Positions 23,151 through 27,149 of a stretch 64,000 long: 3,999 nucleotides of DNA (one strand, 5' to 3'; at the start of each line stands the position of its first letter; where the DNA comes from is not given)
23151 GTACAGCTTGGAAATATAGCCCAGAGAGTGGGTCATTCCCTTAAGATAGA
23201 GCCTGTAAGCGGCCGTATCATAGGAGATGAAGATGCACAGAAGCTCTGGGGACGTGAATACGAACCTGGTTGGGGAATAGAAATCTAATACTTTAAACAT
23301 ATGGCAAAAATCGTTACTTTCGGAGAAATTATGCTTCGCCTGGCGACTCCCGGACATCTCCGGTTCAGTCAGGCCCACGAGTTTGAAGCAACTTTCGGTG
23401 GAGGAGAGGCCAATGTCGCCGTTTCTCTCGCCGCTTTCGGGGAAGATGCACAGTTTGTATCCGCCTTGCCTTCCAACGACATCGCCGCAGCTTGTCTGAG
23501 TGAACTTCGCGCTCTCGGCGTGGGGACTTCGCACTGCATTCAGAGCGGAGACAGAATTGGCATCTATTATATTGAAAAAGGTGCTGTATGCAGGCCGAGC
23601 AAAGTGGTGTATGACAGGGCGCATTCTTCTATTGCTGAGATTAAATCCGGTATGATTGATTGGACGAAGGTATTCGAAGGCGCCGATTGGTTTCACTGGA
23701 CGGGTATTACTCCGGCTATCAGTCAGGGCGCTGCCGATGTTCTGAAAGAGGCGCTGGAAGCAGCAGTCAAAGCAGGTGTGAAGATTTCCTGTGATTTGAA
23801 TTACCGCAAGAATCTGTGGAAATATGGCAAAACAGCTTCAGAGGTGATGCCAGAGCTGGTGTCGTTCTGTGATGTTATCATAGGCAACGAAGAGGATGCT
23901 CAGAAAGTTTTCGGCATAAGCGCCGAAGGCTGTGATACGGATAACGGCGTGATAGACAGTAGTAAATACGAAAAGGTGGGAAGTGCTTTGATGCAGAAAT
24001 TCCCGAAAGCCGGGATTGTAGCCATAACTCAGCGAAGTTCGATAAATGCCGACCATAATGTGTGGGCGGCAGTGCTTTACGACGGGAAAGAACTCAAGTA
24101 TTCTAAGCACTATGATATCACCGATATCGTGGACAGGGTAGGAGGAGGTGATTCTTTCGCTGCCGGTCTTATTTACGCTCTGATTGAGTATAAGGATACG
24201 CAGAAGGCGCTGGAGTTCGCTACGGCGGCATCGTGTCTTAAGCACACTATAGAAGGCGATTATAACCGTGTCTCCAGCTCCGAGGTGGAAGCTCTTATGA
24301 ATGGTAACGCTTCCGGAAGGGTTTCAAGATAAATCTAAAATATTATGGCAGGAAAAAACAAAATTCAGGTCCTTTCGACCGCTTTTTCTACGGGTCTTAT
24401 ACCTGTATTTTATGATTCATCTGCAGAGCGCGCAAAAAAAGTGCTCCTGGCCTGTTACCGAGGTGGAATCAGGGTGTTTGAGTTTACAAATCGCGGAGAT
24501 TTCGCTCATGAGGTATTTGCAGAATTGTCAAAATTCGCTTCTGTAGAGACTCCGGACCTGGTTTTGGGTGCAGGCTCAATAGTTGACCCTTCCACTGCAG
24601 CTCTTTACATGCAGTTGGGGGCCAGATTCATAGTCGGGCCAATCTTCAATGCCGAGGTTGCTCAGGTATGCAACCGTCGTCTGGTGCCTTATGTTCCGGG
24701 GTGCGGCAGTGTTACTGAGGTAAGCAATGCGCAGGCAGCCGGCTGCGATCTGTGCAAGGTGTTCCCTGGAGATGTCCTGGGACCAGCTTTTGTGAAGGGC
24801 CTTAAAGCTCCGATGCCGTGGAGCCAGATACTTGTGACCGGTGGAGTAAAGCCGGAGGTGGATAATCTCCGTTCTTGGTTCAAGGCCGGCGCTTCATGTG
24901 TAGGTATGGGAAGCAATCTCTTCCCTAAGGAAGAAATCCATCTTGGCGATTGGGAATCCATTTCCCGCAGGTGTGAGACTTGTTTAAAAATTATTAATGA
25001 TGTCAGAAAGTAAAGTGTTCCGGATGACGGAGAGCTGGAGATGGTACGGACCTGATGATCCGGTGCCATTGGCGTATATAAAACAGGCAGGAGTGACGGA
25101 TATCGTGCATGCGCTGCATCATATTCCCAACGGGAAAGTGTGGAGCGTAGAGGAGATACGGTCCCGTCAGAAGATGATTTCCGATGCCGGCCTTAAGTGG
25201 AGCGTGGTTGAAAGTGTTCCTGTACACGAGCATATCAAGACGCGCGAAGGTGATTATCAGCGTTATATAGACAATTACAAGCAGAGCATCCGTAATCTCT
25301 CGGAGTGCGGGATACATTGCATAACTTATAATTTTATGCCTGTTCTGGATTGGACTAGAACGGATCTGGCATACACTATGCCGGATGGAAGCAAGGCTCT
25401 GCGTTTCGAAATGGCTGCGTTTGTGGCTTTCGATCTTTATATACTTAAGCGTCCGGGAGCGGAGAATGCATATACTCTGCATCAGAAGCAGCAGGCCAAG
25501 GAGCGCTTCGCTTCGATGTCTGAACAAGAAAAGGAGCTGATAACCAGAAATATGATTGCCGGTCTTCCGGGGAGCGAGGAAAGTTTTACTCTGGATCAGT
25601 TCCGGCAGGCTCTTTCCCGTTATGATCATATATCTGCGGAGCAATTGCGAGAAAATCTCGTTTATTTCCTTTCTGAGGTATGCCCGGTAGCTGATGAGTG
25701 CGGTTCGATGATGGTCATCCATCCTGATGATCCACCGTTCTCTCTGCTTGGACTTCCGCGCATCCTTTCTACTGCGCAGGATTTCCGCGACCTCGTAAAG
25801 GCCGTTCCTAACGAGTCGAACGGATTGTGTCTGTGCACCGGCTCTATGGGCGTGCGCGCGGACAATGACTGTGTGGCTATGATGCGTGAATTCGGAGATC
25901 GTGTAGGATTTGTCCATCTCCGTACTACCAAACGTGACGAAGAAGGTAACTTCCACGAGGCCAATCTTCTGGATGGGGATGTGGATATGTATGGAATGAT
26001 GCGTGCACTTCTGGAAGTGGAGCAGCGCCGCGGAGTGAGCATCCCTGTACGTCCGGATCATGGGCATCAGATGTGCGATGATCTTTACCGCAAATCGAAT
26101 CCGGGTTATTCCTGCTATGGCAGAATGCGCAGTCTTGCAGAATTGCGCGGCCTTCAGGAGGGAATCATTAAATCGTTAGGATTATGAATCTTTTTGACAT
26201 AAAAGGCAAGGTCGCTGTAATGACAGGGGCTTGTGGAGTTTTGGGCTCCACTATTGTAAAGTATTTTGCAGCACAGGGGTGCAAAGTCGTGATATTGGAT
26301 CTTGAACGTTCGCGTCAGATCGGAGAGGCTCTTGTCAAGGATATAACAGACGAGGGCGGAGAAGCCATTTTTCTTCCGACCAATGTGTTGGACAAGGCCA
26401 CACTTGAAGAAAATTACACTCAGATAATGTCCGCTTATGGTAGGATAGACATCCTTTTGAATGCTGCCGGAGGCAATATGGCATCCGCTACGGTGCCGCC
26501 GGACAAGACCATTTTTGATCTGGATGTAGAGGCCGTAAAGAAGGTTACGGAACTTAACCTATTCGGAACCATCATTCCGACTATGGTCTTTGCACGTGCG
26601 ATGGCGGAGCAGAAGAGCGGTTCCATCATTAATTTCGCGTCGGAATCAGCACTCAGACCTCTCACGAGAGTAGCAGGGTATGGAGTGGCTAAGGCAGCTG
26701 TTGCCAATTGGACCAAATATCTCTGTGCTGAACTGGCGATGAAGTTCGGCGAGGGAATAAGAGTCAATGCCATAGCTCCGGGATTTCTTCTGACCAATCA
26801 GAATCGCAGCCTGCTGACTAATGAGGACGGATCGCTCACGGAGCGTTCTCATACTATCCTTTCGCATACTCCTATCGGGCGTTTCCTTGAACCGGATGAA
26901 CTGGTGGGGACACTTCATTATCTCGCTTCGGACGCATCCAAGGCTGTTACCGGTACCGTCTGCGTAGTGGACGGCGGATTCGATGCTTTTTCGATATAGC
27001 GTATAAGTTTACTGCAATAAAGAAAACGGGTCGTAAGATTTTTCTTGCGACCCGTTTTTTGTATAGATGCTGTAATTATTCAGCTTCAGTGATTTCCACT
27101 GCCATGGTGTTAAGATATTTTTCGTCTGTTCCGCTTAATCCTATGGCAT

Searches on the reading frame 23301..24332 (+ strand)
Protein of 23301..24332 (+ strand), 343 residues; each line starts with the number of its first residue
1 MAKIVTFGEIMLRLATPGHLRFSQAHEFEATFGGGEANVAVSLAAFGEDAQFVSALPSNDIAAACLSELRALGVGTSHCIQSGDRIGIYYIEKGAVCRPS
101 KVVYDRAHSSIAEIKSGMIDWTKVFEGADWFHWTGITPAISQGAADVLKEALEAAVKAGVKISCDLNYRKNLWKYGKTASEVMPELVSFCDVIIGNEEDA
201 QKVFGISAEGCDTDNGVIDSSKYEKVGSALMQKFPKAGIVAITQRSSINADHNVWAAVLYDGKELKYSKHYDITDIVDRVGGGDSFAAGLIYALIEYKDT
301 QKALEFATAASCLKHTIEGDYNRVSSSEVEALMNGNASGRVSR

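Call 7: search_protein_families(library=pfam, proteins=[window:23301-24332:+], max_evalue=0.001)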
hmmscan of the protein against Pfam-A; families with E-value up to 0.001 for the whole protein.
window:23301-24332:+ (343 aa): 1 family
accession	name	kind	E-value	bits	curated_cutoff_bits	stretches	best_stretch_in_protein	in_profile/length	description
PF00294.29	PfkB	-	8.2e-34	117.7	25.8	1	1-320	1-295/302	pfkB family carbohydrate kinase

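Call 61: search_protein_families(library=ncbifam, proteins=[window:23301-24332:+], max_evalue=0.00001)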
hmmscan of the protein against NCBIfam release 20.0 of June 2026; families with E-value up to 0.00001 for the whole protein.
window:23301-24332:+ (343 aa): 17 families
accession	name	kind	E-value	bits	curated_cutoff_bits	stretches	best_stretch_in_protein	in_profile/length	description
NF041633.1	trifunc_aldol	exception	3.3e-153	511.2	700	1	3-343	243-580/580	KHG/KDPG aldolase/sugar kinase fusion protein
NF041332.1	KDG_KDGal_kin_Halo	equivalog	2.9e-68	230.7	440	1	1-343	1-320/320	bifunctional 2-dehydro-3-deoxygluconokinase/2-dehydro-3-deoxygalactonokinase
NF040938.1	KDG_KDGal_kin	equivalog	2.2e-34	119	400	1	4-333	1-303/305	bifunctional 2-dehydro-3-deoxygluconokinase/2-dehydro-3-deoxygalactonokinase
TIGR04382.1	myo_inos_iolC_N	equivalog_domain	3.3e-28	98.9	300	1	16-313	17-288/309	5-dehydro-2-deoxygluconokinase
NF052444.1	DhDoxglucKinKdgK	equivalog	7.6e-16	58.4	400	1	4-306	3-281/303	2-dehydro-3-deoxygluconokinase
NF053626.1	RibKinHalex1628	equivalog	7.5e-15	55.2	330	1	269-334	226-292/293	ATP-dependent ribose-1-phosphate kinase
NF049991.1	TagKinase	equivalog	1.9e-14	53.2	420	1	3-207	9-212/321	tagatose kinase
TIGR02152.1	D_ribokin_bact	equivalog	3e-12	46.5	299.65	1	182-319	168-285/298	ribokinase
NF008353.0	PRK11142.1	equivalog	1.2e-11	44.7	341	1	178-326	167-295/307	ribokinase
NF006957.1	PRK09434.1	equivalog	1.2e-10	41.4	450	1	125-308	116-274/302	fructokinase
NF007321.0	PRK09813.1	equivalog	4e-09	36.3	247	0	258-312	199-252/261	fructoselysine 6-kinase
NF041134.1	R1P_kin_Thcocales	equivalog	1.2e-07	31.5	500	0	273-304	221-252/291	ADP-dependent ribose-1-phosphate kinase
NF007416.0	PRK09954.1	equivalog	3.1e-07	29.7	561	0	275-316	300-341/362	sugar kinase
TIGR03168.1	1-PFK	subfamily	3.5e-07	29.5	216.4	1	275-319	242-286/305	hexose kinase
NF007068.0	PRK09513.1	equivalog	2.4e-06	26.9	432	1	272-313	243-284/312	1-phosphofructokinase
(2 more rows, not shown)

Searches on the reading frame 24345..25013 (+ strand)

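Call 7: search_protein_families(library=pfam, proteins=[window:24345-25013:+], max_evalue=0.001)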
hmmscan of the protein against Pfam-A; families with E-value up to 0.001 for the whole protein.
window:24345-25013:+ (222 aa): 1 family
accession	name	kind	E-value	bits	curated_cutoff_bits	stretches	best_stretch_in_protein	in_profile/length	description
PF01081.25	Aldolase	-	7.9e-29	100.9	27.8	1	17-208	9-195/196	KDPG and KHG aldolase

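Call 61: search_protein_families(library=ncbifam, proteins=[window:24345-25013:+], max_evalue=0.00001)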
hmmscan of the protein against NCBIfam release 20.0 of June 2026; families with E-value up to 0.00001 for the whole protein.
window:24345-25013:+ (222 aa): 8 families
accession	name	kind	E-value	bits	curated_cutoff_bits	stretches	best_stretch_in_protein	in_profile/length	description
NF005499.0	PRK07114.1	equivalog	1.9e-103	345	275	1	1-222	1-222/223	bifunctional 4-hydroxy-2-oxoglutarate aldolase/2-dehydro-3-deoxy-phosphogluconate aldolase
NF005119.0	PRK06552.1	subfamily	2.1e-53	181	238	1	5-217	2-209/213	bifunctional 2-keto-4-hydroxyglutarate aldolase/2-keto-3-deoxy-6-phosphogluconate aldolase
TIGR01182.1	eda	subfamily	1.6e-39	135.4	156.05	1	16-216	8-203/204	bifunctional 4-hydroxy-2-oxoglutarate aldolase/2-dehydro-3-deoxy-phosphogluconate aldolase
NF005673.0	PRK07455.1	equivalog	1.9e-32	112.1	232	1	20-218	17-210/213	bifunctional 4-hydroxy-2-oxoglutarate aldolase/2-dehydro-3-deoxy-phosphogluconate aldolase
NF004325.0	PRK05718.1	subfamily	2.6e-31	108.6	241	1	14-217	13-211/213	keto-hydroxyglutarate-aldolase/keto-deoxy-phosphogluconate aldolase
NF006600.0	PRK09140.1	subfamily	1.2e-22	80.2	207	1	61-195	53-186/210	2-dehydro-3-deoxy-6-phosphogalactonate aldolase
NF041633.1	trifunc_aldol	exception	6.7e-20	71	700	1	15-220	8-220/580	KHG/KDPG aldolase/sugar kinase fusion protein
NF004673.0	PRK06015.1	equivalog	2.1e-19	70.2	320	1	15-209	14-203/212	2-dehydro-3-deoxy-phosphogluconate aldolase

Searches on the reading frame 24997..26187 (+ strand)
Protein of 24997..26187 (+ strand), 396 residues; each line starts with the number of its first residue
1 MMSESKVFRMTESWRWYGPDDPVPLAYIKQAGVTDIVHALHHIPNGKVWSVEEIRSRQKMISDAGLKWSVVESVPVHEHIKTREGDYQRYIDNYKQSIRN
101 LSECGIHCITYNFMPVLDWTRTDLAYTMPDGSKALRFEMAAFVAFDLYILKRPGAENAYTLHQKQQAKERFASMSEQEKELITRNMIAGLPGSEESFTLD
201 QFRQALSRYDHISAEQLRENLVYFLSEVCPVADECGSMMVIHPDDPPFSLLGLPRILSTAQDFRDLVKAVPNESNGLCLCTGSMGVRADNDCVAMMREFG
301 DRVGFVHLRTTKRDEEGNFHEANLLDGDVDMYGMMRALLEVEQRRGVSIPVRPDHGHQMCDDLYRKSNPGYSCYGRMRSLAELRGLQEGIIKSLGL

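Call 7: search_protein_families(library=pfam, proteins=[window:24997-26187:+], max_evalue=0.001)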
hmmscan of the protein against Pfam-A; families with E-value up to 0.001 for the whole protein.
window:24997-26187:+ (396 aa): 2 families
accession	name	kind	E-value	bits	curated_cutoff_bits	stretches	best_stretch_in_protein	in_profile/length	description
PF03786.19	UxuA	-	2.1e-128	428.5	23.7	1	10-390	1-350/352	D-mannonate dehydratase (UxuA)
PF01261.30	AP_endonuc_2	-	1e-13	52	31.1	1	211-340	94-218/249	Xylose isomerase-like TIM barrel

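Call 61: search_protein_families(library=ncbifam, proteins=[window:24997-26187:+], max_evalue=0.00001)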
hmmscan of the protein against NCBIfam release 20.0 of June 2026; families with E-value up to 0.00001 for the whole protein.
window:24997-26187:+ (396 aa): 2 families
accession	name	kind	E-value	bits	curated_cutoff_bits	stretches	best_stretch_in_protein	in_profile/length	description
NF003027.0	PRK03906.1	subfamily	6e-169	562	191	1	10-392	1-379/385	mannonate dehydratase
TIGR00695.1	uxuA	equivalog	8.3e-168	558.5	199.55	1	10-390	1-387/394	mannonate dehydratase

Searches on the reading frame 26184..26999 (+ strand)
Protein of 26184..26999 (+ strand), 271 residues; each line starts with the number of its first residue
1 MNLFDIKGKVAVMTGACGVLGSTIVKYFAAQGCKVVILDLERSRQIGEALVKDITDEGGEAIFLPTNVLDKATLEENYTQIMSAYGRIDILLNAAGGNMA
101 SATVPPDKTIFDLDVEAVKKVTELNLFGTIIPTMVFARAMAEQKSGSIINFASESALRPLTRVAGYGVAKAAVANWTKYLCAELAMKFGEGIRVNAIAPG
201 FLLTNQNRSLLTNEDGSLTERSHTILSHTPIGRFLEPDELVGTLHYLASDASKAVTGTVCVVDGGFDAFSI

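Call 7: search_protein_families(library=pfam, proteins=[window:26184-26999:+], max_evalue=0.001)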
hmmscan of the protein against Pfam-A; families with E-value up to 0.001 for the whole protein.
window:26184-26999:+ (271 aa): 4 families
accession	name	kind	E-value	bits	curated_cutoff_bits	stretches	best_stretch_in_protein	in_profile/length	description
PF13561.12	adh_short_C2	-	6.9e-46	157.2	27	1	20-266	8-235/236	Enoyl-(Acyl carrier protein) reductase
PF00106.31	adh_short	-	2.6e-40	138.5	26.6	1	9-213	1-193/195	short chain dehydrogenase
PF01370.27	Epimerase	-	1.8e-08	34.5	20.9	1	12-200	2-176/240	NAD dependent epimerase/dehydratase family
PF08659.16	KR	-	9.3e-06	26.1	22.6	1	12-173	4-156/180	KR domain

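Call 61: search_protein_families(library=ncbifam, proteins=[window:26184-26999:+], max_evalue=0.00001)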
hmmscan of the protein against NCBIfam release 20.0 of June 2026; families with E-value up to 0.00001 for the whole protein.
window:26184-26999:+ (271 aa): 222 families (the best 25 are shown)
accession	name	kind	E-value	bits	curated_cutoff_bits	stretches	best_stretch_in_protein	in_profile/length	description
NF006132.0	PRK08277.1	subfamily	8.2e-103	343.6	281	1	3-270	5-278/280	D-mannonate oxidoreductase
NF005559.1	PRK07231.1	subfamily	1.5e-52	178.6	215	1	6-266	2-247/249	glucose 1-dehydrogenase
NF005446.0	PRK07035.1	equivalog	8.8e-47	159.5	373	1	1-266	4-253/255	SDR family oxidoreductase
NF006070.0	PRK08213.1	subfamily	2.1e-45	155.3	279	1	2-268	6-258/259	gluconate 5-dehydrogenase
NF005067.0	PRK06484.1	equivalog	4.8e-43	147.5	713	1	7-269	8-254/524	short chain dehydrogenase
NF005853.0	PRK07774.1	equivalog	5.1e-43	147.3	303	1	5-266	3-246/250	SDR family oxidoreductase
NF004774.0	PRK06114.1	equivalog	3.5e-42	144.5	360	1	2-267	10-260/262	SDR family oxidoreductase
NF004791.0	PRK06138.1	equivalog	5.8e-42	143.7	312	1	5-267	2-250/252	SDR family oxidoreductase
NF004818.0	PRK06172.1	equivalog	3.7e-41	141.1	336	1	5-268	4-252/253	SDR family oxidoreductase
NF053701.1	CsHdxCHCADhChcB2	equivalog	4.7e-41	140.9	350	1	7-268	2-244/245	cis-4-hydroxycyclohexanecarboxylate dehydrogenase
NF004198.0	PRK05653.1-3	equivalog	6e-41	140.5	296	1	7-266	6-246/248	3-oxoacyl-ACP reductase FabG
NF004778.0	PRK06124.1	equivalog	1.5e-40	139.2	303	1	2-267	5-253/256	SDR family oxidoreductase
NF004713.0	PRK06057.1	equivalog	3.5e-40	138.1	404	1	6-267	7-250/257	3-oxoacyl-ACP reductase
NF005488.0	PRK07097.1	equivalog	4.3e-40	137.5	369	1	2-266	4-257/266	gluconate 5-dehydrogenase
NF009093.0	PRK12429.1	subfamily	2e-39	135.5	258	1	6-267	3-257/259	3-hydroxybutyrate dehydrogenase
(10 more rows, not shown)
